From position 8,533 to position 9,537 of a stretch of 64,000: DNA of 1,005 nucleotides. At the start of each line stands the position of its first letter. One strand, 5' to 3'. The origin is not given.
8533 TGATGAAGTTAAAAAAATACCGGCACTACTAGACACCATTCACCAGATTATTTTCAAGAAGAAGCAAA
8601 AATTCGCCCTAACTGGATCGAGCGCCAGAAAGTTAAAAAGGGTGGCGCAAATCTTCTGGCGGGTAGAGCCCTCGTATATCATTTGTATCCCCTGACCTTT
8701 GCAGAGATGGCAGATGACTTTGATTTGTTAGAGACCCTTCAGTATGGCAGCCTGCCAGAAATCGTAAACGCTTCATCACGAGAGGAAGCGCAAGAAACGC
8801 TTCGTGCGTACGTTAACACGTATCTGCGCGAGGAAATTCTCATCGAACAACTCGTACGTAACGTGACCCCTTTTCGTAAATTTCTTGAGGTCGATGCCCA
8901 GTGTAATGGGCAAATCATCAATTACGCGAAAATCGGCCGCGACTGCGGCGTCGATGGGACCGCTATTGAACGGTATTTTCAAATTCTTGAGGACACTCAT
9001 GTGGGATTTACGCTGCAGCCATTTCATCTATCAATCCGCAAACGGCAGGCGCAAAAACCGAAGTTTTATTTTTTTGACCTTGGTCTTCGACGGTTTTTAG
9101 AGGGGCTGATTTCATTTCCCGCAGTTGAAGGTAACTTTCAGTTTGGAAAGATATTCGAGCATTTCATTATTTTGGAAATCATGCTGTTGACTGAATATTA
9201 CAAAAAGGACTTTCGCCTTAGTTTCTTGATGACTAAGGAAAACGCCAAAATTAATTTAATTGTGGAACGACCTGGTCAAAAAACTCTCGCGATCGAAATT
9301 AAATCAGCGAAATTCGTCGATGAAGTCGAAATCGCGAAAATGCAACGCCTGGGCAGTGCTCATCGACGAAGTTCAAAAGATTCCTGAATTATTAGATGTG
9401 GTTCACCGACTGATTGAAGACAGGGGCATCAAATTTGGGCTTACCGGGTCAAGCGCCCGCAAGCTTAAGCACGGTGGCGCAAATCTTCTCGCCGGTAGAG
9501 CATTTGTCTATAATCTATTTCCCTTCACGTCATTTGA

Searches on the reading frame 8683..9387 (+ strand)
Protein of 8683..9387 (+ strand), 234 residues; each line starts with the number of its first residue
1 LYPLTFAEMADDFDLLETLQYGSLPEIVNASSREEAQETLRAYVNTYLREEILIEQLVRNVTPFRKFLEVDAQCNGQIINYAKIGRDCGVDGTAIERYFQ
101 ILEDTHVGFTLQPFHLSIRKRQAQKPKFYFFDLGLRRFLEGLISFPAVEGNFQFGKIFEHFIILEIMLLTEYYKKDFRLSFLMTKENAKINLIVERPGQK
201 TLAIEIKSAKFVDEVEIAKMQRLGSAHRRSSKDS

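Call 55: search_protein_families(library=pfam, proteins=[window:8683-9387:+], max_evalue=0.1)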
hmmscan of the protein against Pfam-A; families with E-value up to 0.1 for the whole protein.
window:8683-9387:+ (234 aa): 1 family
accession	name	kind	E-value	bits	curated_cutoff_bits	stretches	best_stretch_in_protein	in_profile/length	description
PF13635.12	DUF4143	-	1.9e-29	102.9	28.1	1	57-208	9-159/160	Domain of unknown function (DUF4143)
